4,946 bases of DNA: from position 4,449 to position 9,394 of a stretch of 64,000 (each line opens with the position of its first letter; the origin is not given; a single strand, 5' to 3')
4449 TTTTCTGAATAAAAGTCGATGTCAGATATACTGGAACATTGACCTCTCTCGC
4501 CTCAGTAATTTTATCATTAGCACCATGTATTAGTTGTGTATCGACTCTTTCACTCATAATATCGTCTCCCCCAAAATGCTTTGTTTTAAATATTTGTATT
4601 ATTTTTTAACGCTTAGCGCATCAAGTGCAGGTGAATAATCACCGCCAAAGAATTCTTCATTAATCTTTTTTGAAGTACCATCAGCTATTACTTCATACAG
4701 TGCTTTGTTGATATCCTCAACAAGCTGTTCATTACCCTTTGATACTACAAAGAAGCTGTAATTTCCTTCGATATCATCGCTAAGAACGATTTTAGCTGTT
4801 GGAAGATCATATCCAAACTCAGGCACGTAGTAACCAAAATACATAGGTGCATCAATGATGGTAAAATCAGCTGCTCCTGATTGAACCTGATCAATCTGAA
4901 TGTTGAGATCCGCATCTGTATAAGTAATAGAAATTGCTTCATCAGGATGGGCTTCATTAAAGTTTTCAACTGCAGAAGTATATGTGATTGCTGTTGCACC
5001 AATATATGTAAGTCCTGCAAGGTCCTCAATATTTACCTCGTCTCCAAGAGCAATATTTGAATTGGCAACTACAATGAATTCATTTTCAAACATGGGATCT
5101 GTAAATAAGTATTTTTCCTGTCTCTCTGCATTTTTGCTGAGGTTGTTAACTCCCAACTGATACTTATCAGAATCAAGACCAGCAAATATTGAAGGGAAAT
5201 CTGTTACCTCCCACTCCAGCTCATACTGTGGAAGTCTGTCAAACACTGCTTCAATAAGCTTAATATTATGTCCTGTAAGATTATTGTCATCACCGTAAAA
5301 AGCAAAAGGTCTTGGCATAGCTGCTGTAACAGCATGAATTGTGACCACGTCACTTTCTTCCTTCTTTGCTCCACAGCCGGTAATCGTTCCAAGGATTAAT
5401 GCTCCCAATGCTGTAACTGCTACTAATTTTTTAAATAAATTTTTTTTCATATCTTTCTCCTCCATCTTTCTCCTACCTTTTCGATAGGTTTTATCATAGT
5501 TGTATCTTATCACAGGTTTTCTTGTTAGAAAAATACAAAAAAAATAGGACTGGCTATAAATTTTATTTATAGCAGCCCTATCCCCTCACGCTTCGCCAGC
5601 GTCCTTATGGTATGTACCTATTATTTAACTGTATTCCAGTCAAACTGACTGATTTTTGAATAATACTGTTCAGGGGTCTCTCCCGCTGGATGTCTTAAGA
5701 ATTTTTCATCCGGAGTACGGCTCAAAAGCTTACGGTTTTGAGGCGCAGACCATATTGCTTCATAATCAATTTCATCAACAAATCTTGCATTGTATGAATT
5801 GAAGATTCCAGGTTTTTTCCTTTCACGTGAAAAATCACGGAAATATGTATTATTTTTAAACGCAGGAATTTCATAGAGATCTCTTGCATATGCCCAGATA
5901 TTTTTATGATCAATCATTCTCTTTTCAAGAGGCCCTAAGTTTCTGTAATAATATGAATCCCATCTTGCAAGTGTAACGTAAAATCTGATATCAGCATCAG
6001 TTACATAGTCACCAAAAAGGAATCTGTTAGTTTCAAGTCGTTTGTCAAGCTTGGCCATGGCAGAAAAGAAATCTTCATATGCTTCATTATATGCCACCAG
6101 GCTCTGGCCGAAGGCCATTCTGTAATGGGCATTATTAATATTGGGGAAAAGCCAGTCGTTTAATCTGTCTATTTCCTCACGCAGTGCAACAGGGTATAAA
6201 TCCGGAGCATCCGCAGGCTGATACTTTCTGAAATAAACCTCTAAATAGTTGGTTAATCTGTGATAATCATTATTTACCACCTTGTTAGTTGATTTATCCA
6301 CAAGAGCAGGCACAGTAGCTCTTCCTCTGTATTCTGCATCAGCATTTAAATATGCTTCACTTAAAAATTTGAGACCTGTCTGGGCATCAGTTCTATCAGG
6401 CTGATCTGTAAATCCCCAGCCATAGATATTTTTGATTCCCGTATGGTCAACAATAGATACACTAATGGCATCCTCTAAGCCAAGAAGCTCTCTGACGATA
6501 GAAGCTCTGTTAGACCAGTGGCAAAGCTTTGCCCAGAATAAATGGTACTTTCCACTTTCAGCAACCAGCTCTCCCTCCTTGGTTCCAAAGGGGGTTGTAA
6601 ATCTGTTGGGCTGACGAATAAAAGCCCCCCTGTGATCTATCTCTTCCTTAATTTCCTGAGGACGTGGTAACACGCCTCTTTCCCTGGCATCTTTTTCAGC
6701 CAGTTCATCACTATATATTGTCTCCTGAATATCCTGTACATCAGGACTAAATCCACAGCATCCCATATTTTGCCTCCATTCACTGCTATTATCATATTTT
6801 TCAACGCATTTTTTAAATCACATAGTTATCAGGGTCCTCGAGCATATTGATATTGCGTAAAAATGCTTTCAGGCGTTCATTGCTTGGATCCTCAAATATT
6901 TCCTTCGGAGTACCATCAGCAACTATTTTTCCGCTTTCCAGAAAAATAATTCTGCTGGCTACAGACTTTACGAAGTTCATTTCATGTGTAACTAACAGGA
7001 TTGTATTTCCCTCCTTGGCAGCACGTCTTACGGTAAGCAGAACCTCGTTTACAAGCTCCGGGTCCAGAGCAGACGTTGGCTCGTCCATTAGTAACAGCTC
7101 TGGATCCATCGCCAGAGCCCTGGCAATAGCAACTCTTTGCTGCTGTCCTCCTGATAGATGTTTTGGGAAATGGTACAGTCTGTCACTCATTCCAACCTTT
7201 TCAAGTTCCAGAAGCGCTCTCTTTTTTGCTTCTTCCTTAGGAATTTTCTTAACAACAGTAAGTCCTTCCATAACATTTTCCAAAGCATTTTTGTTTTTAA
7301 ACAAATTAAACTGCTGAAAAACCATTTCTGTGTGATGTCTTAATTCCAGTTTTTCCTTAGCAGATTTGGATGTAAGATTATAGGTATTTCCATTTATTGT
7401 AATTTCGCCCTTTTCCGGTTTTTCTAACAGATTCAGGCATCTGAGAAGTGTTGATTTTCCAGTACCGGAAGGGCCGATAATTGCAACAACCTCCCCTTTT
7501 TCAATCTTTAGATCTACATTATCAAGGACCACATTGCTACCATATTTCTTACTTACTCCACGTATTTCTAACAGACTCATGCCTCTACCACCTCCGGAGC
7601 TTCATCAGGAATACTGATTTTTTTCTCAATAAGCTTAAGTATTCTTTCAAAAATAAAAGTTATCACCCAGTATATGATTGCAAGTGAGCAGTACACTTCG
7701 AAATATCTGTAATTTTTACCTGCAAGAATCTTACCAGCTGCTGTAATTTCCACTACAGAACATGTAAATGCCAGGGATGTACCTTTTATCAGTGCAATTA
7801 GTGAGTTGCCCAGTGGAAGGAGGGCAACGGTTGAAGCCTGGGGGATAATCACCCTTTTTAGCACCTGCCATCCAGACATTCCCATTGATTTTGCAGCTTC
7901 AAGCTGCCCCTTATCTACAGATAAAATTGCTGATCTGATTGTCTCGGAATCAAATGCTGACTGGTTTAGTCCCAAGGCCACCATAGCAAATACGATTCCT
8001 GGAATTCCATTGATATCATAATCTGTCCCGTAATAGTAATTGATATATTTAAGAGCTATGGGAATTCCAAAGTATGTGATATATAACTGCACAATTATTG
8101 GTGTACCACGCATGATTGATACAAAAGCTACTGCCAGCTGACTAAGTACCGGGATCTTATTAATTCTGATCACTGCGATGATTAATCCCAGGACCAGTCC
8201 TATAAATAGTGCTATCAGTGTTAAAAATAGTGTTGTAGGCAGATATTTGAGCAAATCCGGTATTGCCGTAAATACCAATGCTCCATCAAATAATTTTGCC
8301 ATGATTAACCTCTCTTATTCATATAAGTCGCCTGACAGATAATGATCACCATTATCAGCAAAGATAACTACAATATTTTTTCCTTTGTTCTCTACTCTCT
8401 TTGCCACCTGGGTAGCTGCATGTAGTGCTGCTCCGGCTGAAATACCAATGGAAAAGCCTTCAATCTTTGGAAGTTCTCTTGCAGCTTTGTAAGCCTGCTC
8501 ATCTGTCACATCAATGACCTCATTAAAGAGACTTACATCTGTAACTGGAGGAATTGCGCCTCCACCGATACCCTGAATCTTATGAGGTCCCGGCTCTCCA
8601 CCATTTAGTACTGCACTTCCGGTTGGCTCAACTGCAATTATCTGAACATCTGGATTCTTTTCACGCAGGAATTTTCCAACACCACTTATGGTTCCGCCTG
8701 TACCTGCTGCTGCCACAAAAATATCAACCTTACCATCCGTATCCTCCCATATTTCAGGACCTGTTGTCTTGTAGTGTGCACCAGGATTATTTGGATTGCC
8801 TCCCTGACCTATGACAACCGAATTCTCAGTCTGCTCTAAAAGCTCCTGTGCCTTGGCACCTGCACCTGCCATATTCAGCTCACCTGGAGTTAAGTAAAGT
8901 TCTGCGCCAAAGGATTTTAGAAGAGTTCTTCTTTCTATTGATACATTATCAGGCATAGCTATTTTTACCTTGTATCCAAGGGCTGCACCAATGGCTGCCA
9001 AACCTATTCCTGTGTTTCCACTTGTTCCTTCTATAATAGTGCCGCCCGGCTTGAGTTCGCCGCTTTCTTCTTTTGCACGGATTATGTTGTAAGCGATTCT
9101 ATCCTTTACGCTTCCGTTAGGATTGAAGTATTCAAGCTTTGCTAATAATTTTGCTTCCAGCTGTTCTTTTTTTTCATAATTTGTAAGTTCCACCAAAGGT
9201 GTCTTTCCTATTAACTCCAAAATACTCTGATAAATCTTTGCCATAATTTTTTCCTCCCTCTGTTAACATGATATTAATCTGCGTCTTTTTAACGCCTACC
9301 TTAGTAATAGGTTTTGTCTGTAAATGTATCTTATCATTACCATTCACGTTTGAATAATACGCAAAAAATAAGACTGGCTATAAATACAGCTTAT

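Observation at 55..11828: Sulfur amino-acid cluster in an anaerobe built around two Xi-class GST-like paralogs, a GNAT and an M20 hydrolase: possible oxygen-independent S-conjugate salvage pathway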

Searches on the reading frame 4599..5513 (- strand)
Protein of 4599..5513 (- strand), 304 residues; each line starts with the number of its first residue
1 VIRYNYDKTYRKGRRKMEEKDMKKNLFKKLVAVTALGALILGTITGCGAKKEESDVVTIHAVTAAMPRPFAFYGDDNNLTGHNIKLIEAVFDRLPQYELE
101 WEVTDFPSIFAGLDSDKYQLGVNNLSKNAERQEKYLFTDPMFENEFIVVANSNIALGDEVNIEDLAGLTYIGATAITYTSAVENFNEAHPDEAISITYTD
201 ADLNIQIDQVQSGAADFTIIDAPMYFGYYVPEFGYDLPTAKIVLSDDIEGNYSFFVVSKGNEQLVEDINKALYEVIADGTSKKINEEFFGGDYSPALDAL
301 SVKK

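Call 4: search_protein_families(library=pfam, proteins=[window:4599-5513:-])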
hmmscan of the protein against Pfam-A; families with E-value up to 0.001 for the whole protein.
window:4599-5513:- (304 aa): 2 families
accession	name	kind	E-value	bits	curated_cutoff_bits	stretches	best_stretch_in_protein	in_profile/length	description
PF00497.25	SBP_bac_3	-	6.9e-25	87.8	26.4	1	64-290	6-131/132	Bacterial extracellular solute-binding proteins, family 3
PF03466.25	LysR_substrate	-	4.5e-06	26.6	28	0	85-172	23-108/209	LysR substrate binding domain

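Call 5: search_protein_families(library=ncbifam, proteins=[window:4599-5513:-])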
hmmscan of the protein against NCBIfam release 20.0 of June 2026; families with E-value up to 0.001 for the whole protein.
window:4599-5513:- (304 aa): 10 families
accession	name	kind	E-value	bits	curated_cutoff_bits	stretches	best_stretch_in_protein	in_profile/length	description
TIGR01096.1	3A0103s03R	subfamily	1.8e-16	60.4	256.35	1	34-289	3-250/250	lysine/arginine/ornithine ABC transporter substrate-binding protein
NF008426.0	PRK11260.1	equivalog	3.5e-14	52.7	312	1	29-292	13-263/266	cystine ABC transporter substrate-binding protein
NF041765.1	ArtJ_Ecoli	equivalog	5e-11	42.7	510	1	54-289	20-241/243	arginine ABC transporter substrate-binding protein ArtJ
NF007029.0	PRK09495.1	equivalog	1.2e-09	38.3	303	1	32-291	5-245/248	glutamine ABC transporter substrate-binding protein GlnH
NF008112.0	PRK10859.1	equivalog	8e-08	31.2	354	1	64-290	48-266/483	membrane-bound lytic murein transglycosylase MltF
NF041764.1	ArtI_Ecoli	equivalog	9.9e-08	31.7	522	1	57-289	21-241/243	arginine ABC transporter substrate-binding protein ArtI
TIGR02995.1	ectoine_ehuB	equivalog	3.6e-07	29.7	190.9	1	58-149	33-125/275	ectoine/hydroxyectoine ABC transporter substrate-binding protein EhuB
NF011583.0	PRK15007.1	subfamily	1.1e-06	28.1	358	1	56-289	20-241/243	arginine ABC transporter substrate-binding protein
NF011586.0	PRK15010.1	equivalog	0.00012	21.7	440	1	58-289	27-253/260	lysine/arginine/ornithine ABC transporter substrate-binding protein ArgT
NF011965.0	PRK15437.1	equivalog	0.00018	21.2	459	1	68-290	37-254/260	histidine ABC transporter substrate-binding protein HisJ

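Call 46: search_solved_structures(query=window:4599-5450:-, max_evalue=0.00001)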
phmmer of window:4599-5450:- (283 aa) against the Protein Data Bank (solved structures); distinct sequences matched with E-value up to 0.00001: 29.
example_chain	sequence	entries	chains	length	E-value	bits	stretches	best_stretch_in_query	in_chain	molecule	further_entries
4eq9_A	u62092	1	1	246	3e-33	118.5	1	40-275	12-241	ABC transporter substrate-binding protein-amino acid transport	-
4c0r_A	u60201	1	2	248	5.8e-32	114.3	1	38-275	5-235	PUTATIVE AMINO ACID BINDING PROTEIN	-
4gvo_A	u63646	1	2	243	1.6e-22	83.4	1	37-274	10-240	Lmo2349 protein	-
2o1m_A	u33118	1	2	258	2.2e-22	82.9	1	23-274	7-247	Probable amino-acid ABC transporter extracellular-binding protein ytmK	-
4zv1_A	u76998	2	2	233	4.3e-17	65.5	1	39-269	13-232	AncQR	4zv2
2yln_A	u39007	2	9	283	8.4e-15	58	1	37-273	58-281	PUTATIVE ABC TRANSPORTER, PERIPLASMIC BINDING PROTEIN, AMINO ACID | ABC TRANSPORTER, PERIPLASMIC BINDING PROTEIN, AMINO ACID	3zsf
6h30_A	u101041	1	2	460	4.3e-13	52.4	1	32-270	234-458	Glutamine ABC transporter permease and substrate binding protein protein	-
6a80_A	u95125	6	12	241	1.5e-11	47.3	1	42-270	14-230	Putative amino acid-binding periplasmic ABC transporter protein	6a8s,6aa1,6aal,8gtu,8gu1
6hqh_A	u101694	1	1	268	2.4e-10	43.4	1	34-275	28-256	Membrane-bound lytic murein transglycosylase F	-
5l9o_A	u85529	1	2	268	2.4e-10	43.4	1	34-275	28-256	Deoxyfructosyl-amino Acid Transporter Periplasmic Binding Protein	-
5lom_A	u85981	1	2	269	2.5e-10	43.4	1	34-275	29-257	Deoxyfructosyl-amino Acid Transporter Periplasmic Binding Protein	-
5tuj_C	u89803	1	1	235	3.2e-10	43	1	37-268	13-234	Ancestral protein CDT-Anc1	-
5t0w_A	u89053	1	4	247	3.4e-10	42.9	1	37-268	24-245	AncCDT-1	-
9d5w_A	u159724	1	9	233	7.9e-10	41.7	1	48-273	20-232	Amino acid ABC transporter, periplasmic amino acid-binding portion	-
2pyy_A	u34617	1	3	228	2.4e-09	40.1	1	48-269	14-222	Ionotropic glutamate receptor bacterial homologue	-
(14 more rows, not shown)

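Call 48: search_solved_structures(query=window:4599-5450:-, max_evalue=1e-20, show_alignments=4)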
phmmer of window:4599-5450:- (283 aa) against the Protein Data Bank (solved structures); distinct sequences matched with E-value up to 1e-20: 4.
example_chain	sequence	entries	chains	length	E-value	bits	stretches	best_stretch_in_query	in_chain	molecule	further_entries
4eq9_A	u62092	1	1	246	3e-33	118.5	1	40-275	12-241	ABC transporter substrate-binding protein-amino acid transport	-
4c0r_A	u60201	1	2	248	5.8e-32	114.3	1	38-275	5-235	PUTATIVE AMINO ACID BINDING PROTEIN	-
4gvo_A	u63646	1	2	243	1.6e-22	83.4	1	37-274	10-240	Lmo2349 protein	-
2o1m_A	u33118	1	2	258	2.2e-22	82.9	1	23-274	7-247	Probable amino-acid ABC transporter extracellular-binding protein ytmK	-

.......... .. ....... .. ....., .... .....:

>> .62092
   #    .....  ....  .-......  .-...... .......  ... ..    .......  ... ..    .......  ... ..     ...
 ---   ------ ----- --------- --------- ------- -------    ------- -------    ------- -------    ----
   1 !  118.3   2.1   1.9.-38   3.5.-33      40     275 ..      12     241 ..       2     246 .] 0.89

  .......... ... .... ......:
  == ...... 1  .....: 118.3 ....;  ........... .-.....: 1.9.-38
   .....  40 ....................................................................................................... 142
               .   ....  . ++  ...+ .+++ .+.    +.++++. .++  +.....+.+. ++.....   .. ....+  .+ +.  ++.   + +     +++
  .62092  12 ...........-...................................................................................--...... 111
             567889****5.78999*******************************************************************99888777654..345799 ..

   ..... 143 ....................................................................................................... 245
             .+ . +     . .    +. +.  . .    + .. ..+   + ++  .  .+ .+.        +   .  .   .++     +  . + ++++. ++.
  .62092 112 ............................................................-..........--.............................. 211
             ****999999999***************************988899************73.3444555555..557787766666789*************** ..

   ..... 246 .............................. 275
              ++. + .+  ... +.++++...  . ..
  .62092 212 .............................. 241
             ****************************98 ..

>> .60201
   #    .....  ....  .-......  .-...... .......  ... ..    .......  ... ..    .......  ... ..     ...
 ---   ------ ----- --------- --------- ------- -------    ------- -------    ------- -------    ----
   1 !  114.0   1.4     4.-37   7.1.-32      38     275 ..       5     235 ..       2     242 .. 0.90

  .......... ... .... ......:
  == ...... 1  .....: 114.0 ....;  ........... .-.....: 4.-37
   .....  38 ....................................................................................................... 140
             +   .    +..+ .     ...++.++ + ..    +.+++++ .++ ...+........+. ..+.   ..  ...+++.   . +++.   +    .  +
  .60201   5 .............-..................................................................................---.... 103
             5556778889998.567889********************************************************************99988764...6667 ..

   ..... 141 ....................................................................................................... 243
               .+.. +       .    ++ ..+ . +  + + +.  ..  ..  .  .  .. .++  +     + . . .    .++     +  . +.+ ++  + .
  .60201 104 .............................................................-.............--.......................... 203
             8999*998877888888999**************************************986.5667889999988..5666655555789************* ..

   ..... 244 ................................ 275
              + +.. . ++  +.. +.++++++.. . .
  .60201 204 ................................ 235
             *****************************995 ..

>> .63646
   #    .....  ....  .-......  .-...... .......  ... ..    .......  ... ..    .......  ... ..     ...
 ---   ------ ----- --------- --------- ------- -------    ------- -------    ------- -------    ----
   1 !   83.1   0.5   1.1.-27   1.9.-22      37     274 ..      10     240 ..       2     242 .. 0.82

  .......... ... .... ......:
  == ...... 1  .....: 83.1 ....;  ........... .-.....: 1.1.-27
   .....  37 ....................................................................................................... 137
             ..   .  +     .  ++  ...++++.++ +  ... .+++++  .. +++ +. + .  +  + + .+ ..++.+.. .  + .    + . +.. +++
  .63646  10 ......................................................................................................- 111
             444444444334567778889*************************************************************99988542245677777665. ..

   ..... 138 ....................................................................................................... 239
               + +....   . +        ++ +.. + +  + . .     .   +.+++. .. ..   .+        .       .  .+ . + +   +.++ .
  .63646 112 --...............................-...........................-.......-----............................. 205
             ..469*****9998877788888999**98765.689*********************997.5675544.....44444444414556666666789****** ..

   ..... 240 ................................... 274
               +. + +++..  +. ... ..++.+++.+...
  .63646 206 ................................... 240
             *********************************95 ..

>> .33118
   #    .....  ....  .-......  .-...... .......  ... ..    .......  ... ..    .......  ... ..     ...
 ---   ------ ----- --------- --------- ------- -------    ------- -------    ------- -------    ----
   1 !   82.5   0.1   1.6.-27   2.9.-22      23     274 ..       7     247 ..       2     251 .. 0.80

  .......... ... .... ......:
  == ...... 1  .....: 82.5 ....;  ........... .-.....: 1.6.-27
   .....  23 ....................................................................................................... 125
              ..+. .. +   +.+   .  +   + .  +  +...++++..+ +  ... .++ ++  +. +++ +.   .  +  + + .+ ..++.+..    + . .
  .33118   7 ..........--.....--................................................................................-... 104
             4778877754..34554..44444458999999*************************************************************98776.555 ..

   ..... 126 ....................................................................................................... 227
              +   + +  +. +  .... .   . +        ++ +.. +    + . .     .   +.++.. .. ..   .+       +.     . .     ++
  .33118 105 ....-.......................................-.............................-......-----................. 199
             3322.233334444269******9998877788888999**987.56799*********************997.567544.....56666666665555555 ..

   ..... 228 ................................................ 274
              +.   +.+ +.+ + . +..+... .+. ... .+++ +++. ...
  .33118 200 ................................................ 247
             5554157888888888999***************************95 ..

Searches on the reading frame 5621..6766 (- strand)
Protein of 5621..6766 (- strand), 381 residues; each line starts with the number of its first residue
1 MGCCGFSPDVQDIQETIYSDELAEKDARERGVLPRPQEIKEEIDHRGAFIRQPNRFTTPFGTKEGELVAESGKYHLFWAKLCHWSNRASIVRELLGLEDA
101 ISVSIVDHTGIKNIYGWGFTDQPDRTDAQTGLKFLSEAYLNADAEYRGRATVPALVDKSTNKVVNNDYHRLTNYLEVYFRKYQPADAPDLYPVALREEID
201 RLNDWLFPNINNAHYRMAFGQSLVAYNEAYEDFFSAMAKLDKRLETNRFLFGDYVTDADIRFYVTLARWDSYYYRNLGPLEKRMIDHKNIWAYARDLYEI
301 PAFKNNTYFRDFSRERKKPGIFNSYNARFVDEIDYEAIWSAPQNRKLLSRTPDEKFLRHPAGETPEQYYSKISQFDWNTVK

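Call 4: search_protein_families(library=pfam, proteins=[window:5621-6766:-])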
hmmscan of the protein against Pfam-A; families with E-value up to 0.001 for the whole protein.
window:5621-6766:- (381 aa): 2 families
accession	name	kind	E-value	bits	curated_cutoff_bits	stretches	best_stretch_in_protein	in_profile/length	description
PF13410.11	GST_C_2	-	5e-09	36.6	24.9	1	225-294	3-67/69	Glutathione S-transferase, C-terminal domain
PF13409.12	GST_N_2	-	4.1e-06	27.7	25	1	82-176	2-68/70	Glutathione S-transferase, N-terminal domain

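Call 5: search_protein_families(library=ncbifam, proteins=[window:5621-6766:-])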
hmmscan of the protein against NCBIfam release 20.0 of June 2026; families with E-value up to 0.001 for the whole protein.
window:5621-6766:- (381 aa): 0 families

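Call 93: search_protein_representatives(protein=window:5621-6766:-)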
Query: 381 residues. Proteins with E-value up to 0.001 (for the whole library): 3981; up to 1e-10: 1894; up to 1e-30: 253. The best 150 are listed.
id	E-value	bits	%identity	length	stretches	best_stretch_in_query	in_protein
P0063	1.1e-125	436.3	49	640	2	62-363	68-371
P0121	4.1e-115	401.6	51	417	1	16-378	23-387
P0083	9.8e-112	390.4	57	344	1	32-356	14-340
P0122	1.3e-105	370.3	53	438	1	30-358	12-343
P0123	6.5e-103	361.4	57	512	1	28-328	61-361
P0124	8.8e-103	361.0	57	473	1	26-315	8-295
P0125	2.5e-99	349.6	51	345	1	28-358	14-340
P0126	1.2e-96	340.8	57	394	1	30-313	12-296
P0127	2.6e-94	333.1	50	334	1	39-357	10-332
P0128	2.8e-94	333.0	68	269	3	17-127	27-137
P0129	3.9e-92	325.9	50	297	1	69-359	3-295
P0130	1.9e-89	317.0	62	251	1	4-249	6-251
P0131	1.0e-83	298.2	61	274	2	104-304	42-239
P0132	1.3e-82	294.6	51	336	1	42-313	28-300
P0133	2.7e-82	293.5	58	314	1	32-271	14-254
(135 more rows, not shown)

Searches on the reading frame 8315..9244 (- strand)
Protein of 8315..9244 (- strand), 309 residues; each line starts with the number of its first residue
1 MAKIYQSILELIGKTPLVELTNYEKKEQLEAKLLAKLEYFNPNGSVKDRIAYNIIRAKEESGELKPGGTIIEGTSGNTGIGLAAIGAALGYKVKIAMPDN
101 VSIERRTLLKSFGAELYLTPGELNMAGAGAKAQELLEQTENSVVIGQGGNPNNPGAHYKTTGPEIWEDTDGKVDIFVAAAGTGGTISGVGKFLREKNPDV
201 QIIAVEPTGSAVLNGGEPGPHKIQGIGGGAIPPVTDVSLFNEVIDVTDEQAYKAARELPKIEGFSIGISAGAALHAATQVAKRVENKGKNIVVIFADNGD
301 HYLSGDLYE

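Call 4: search_protein_families(library=pfam, proteins=[window:8315-9244:-])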
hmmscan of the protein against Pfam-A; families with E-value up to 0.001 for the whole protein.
window:8315-9244:- (309 aa): 1 family
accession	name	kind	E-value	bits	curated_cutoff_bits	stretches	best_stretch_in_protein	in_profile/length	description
PF00291.31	PALP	-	5.3e-78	262.8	35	1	9-297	2-295/295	Pyridoxal-phosphate dependent enzyme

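Call 5: search_protein_families(library=ncbifam, proteins=[window:8315-9244:-])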
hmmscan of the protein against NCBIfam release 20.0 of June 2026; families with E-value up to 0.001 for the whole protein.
window:8315-9244:- (309 aa): 37 families (the best 25 are shown)
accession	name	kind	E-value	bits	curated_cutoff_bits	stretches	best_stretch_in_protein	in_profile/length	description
TIGR01136.1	cysKM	subfamily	3.7e-116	387.7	344.15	1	9-308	2-299/299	cysteine synthase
TIGR01139.1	cysK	equivalog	1.5e-114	382.3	350.95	1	9-308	2-298/298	cysteine synthase A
TIGR01137.1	cysta_beta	equivalog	9.2e-92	308.1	510.25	1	5-304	2-307/457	cystathionine beta-synthase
NF007989.0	PRK10717.1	equivalog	1.6e-91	306.8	387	1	2-304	2-314/334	cysteine synthase A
NF008735.0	PRK11761.1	equivalog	1.2e-85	287.4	413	1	5-309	3-295/296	cysteine synthase CysM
TIGR01138.1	cysM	equivalog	1.6e-85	287.2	394.2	1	8-308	2-290/290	cysteine synthase B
NF053679.1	CysteaSynCapA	equivalog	6.8e-78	261.7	600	1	3-304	5-316/329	cysteate synthase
TIGR03945.1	PLP_SbnA_fam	equivalog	5.6e-68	229.2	349.95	1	8-304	1-296/304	2,3-diaminopropionate biosynthesis protein SbnA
NF005292.0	PRK06815.1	equivalog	3.6e-22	78.8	371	1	6-296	13-304/320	threonine/serine dehydratase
NF006094.0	PRK08246.1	subfamily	2.3e-18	66.7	331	1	3-226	12-223/310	serine/threonine dehydratase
NF052478.1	CystDsulMYC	equivalog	2.9e-18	66.3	600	1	28-303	34-321/354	L-cysteine desulfhydrase Cds1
TIGR01127.1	ilvA_1Cterm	equivalog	6.7e-18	64.8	378.75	1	29-211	13-187/380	threonine ammonia-lyase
NF006390.0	PRK08639.1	equivalog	1.8e-17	63.4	421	1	4-214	15-219/418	threonine ammonia-lyase IlvA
TIGR01124.1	ilvA_2Cterm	equivalog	2.7e-16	59.2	411.3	1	8-214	11-208/499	threonine ammonia-lyase, biosynthetic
NF006674.0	PRK09224.1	subfamily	4.6e-15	55.3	577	1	8-214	19-216/508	threonine ammonia-lyase IlvA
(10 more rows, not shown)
